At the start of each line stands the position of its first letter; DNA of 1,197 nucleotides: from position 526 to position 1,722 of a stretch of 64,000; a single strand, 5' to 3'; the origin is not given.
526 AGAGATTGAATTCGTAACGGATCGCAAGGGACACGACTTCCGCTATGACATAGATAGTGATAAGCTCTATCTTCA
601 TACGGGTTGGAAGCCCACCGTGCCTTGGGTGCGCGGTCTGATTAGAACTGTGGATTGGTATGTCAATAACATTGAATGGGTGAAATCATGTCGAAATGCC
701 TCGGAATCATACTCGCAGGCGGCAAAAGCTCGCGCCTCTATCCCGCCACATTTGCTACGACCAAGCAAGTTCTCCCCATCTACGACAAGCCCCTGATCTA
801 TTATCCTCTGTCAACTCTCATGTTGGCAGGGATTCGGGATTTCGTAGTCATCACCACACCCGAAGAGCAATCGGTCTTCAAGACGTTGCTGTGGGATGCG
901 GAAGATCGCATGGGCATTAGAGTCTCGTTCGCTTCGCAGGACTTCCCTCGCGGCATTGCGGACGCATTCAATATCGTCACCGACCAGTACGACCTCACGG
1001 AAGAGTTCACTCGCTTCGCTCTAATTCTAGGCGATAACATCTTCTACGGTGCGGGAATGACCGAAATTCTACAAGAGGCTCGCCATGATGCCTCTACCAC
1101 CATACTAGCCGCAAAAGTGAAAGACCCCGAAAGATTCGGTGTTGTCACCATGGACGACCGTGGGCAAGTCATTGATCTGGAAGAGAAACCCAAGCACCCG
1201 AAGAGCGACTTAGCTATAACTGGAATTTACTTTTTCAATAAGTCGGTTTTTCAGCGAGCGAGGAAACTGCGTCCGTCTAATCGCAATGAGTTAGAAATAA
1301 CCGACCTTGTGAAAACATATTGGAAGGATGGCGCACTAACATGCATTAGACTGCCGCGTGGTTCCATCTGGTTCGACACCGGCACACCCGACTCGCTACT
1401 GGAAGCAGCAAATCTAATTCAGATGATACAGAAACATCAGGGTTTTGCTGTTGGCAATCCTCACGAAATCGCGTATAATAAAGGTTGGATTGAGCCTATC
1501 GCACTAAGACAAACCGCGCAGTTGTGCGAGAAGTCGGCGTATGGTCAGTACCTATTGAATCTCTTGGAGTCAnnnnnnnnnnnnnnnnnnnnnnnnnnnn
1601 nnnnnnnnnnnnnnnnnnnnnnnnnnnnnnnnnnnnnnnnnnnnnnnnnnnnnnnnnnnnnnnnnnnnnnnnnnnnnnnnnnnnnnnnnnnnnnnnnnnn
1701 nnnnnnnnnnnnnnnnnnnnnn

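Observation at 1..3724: Phage-encoded hybrid 6-deoxy / 3,6-dideoxy-hexose pathway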

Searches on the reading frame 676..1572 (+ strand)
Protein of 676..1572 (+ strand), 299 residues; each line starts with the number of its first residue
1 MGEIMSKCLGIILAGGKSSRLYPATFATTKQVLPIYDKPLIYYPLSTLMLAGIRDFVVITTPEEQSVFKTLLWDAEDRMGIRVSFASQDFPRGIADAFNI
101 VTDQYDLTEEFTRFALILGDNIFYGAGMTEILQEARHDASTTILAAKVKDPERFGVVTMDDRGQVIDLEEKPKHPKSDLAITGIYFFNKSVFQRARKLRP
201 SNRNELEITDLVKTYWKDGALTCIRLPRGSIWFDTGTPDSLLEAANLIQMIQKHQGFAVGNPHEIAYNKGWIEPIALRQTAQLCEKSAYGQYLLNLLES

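Call 4: search_protein_families(library=pfam, proteins=[window:676-1572:+], max_evalue=0.01)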
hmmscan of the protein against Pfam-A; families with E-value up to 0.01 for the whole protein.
window:676-1572:+ (299 aa): 2 families
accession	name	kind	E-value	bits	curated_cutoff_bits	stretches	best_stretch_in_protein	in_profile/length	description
PF00483.29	NTP_transferase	-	4.5e-61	207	21.2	1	10-248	2-242/245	Nucleotidyl transferase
PF12804.13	NTP_transf_3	-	4.8e-08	33.8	27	1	10-149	1-124/160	MobA-like NTP transferase domain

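Call 5: search_protein_families(library=ncbifam, proteins=[window:676-1572:+], max_evalue=0.01)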
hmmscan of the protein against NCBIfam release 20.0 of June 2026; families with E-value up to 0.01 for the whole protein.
window:676-1572:+ (299 aa): 33 families (the best 25 are shown)
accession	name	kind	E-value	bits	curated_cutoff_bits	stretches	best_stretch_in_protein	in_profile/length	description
TIGR01207.1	rmlA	equivalog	2.7e-104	348.3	360.65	1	10-297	2-285/286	glucose-1-phosphate thymidylyltransferase RfbA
NF012024.0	PRK15480.1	equivalog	1.5e-88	296.7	588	1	8-297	4-289/292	glucose-1-phosphate thymidylyltransferase RfbA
TIGR01208.1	rmlA_long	equivalog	4.2e-55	187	320.25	1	10-250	2-236/353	glucose-1-phosphate thymidylyltransferase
TIGR03992.1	Arch_glmU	subfamily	8e-45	153.4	292.1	1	10-248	3-227/393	bifunctional sugar-1-phosphate nucleotidylyltransferase/acetyltransferase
NF041173.1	Sug_nt_acttase_Thmprot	equivalog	2.7e-32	112.2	600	1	11-248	4-227/405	bifunctional sugar-1-phosphate nucleotidylyltransferase/acetyltransferase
NF041313.1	UDPGP_AglF_Halo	equivalog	5.5e-32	111.1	400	1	10-226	3-214/234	UTP--glucose-1-phosphate uridylyltransferase AglF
NF052502.1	man1P_GTase_Rv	exception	3.9e-26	91.7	440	1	11-248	4-231/352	mannose-1-phosphate guanylyltransferase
TIGR01099.1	galU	equivalog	8.5e-22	78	326.8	2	82-243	95-260/261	UTP--glucose-1-phosphate uridylyltransferase GalU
NF003670.0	PRK05293.1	equivalog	1.2e-19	70.5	470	1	5-270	2-278/382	glucose-1-phosphate adenylyltransferase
TIGR02091.1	glgC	equivalog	1.1e-18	67.5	424.9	1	9-270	2-279/364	glucose-1-phosphate adenylyltransferase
NF001947.0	PRK00725.1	subfamily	7.7e-15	54.6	470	1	3-194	12-222/426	glucose-1-phosphate adenylyltransferase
NF002772.0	PRK02862.1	equivalog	2.2e-13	49.7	537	1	5-174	1-181/429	glucose-1-phosphate adenylyltransferase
NF002023.0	PRK00844.1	subfamily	6.4e-12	45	458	1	5-177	4-186/408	glucose-1-phosphate adenylyltransferase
TIGR01173.1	glmU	equivalog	6.5e-12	45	366.85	1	11-219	4-206/452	bifunctional UDP-N-acetylglucosamine diphosphorylase/glucosamine-1-phosphate N-acetyltransferase GlmU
NF009928.0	PRK13389.1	equivalog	2.2e-11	43.4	548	1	11-67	12-68/302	UTP--glucose-1-phosphate uridylyltransferase GalU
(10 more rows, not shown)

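Call 10: find_encoding_contigs(protein=window:676-1572:+, flank=10000, max_places=6)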
Protein window:676-1572:+ (299 aa): no gene with exactly this product is on record in the collection.

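Call 38: search_solved_structures(query=window:688-1572:+, show_alignments=1, max_evalue=1e-10)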
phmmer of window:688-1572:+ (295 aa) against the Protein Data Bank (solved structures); distinct sequences matched with E-value up to 1e-10: 36.
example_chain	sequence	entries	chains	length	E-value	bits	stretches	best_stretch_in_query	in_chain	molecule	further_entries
1mc3_A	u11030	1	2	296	3.9e-83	282.1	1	4-294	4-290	GLUCOSE-1-PHOSPHATE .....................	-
1lvw_A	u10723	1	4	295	5.7e-83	281.5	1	5-294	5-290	glucose-1-phosphate thymidylyltransferase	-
4ho0_A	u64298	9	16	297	5.1e-82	278.4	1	6-293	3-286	Glucose-1-phosphate thymidylyltransferase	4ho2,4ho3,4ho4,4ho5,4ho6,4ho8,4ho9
1h5s_D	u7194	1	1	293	7e-82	277.9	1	5-292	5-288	Glucose-1-phosphate thymidylyltransferase 1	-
1h5r_A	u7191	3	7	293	8.7e-82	277.6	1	5-292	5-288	GLUCOSE-1-PHOSPHATE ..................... | Glucose-1-phosphate thymidylyltransferase 1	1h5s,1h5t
1h5r_B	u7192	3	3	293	2.1e-81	276.4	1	5-290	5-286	GLUCOSE-1-PHOSPHATE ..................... | Glucose-1-phosphate thymidylyltransferase 1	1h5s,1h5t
5ify_A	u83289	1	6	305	5.1e-81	275.1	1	6-293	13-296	Glucose-1-phosphate thymidylyltransferase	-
1h5s_A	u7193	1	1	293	1.1e-80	274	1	5-292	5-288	Glucose-1-phosphate thymidylyltransferase 1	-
1iim_A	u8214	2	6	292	1.4e-80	273.7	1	5-293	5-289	glucose-1-phosphate thymidylyltransferase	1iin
3pkp_A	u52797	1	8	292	1.8e-80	273.3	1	5-293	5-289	Glucose-1-phosphate thymidylyltransferase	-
3pkq_A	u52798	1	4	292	1.8e-80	273.3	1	5-293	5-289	Glucose-1-phosphate thymidylyltransferase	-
1mp3_A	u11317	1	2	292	9.3e-80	271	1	5-293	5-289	GLUCOSE-1-PHOSPHATE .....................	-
5ids_A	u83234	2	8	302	1e-79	270.8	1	3-294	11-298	Glucose-1-phosphate thymidylyltransferase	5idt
1mp5_A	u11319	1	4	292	1.3e-79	270.5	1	5-293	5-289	Y177F VARIANT OF S. ENTERICA RmlA BOUND TO UDP-GLUCOSE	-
3zlk_A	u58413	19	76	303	1.7e-79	270.1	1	3-293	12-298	GLUCOSE-1-PHOSPHATE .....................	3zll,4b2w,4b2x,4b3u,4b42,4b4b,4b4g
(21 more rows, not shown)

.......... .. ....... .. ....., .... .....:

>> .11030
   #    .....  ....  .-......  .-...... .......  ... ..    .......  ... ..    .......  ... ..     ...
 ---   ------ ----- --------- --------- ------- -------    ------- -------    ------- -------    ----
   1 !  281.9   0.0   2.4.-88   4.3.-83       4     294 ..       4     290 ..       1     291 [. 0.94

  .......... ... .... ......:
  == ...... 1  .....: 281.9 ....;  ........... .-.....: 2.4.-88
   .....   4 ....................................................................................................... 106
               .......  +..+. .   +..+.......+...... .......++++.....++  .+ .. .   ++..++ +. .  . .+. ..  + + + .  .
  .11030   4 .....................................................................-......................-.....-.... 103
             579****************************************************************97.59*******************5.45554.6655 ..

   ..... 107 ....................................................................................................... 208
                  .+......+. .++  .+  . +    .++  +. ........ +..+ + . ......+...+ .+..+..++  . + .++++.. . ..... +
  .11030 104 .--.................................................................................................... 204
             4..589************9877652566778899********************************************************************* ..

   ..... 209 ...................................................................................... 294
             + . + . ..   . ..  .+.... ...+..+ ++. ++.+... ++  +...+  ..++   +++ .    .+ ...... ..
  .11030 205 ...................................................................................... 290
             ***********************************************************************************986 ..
